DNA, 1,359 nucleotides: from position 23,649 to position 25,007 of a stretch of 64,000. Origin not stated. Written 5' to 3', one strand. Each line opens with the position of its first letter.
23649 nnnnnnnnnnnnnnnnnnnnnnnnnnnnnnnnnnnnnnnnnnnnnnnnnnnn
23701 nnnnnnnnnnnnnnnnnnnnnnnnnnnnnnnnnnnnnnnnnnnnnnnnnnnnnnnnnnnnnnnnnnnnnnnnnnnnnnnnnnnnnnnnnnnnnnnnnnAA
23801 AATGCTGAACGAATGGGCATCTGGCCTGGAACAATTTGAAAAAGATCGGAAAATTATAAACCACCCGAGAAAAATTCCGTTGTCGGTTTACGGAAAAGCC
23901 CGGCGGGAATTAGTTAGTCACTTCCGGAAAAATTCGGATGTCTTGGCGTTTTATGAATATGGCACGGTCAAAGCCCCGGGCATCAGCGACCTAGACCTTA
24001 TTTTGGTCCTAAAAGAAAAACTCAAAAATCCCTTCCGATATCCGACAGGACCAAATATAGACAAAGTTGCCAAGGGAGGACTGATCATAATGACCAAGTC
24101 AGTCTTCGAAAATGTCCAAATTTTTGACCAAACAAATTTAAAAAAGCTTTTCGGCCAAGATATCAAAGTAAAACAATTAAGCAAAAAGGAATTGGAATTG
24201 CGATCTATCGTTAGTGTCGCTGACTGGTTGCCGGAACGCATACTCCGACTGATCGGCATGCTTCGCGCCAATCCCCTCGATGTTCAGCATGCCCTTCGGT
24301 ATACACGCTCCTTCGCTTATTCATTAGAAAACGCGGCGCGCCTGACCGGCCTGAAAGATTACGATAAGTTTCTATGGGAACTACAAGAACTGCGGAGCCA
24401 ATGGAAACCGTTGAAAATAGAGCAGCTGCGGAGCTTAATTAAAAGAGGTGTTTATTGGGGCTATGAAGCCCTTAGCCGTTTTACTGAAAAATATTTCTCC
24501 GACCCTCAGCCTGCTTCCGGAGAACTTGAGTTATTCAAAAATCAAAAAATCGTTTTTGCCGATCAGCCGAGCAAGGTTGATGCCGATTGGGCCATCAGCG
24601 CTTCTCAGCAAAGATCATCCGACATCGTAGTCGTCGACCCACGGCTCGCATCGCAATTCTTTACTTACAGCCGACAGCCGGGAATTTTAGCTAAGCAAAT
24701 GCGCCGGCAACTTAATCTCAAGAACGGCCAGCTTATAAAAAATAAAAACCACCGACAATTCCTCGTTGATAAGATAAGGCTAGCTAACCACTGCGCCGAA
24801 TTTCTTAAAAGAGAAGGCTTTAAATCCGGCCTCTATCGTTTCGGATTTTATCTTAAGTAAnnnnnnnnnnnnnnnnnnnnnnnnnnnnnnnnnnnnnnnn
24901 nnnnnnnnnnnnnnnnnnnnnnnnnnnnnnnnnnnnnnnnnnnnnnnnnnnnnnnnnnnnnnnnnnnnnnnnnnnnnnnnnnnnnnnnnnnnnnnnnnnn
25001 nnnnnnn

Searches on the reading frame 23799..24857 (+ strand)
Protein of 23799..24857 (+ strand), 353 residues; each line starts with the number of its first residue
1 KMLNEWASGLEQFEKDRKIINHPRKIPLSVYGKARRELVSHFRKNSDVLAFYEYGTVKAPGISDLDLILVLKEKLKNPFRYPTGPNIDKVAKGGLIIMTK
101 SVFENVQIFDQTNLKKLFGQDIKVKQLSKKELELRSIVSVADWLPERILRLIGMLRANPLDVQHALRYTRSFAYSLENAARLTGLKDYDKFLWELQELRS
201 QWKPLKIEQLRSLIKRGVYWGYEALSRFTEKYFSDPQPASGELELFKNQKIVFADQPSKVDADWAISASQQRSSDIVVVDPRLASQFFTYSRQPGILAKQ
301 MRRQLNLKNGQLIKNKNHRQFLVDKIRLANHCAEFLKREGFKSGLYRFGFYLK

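Call 76: predict_structure(alignment_id=A4)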
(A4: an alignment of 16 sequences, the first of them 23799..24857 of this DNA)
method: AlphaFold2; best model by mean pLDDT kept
length: 353 residues; sequences in the alignment: 16
mean_pLDDT: 87.8   pTM: 0.87
mean pLDDT of the five models: 87.8, 87.2, 86.1, 85.8, 84.1
residues with pLDDT >= 90: 211; 70-90: 110; 50-70: 28; < 50: 4
segments of 3 or more residues with pLDDT < 50: 347-350
pLDDT, mean of each block of 10 residues (from residue 1): 64 73 87 96 96 87 89 91 90 84 92 91 95 95 93 89 91 94 90 91 87 95 95 79 88 88 86 82 93 92 89 92 94 90 57 51
secondary structure, 60 per line:
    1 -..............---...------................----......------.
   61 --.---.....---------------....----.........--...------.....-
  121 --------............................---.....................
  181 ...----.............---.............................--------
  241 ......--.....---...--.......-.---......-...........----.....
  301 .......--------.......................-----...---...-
elements in order: H2-15 E19-21 H28-43 E48-53 E67-71 H87-90 E95-99 H100-103 E115-119 H129-156 H162-183 H188-200 H204-232 E241-246 E249-253 H262-268 E274-279 H281-291 H296-304 E305-307 H316-338 E344-346 E350-352
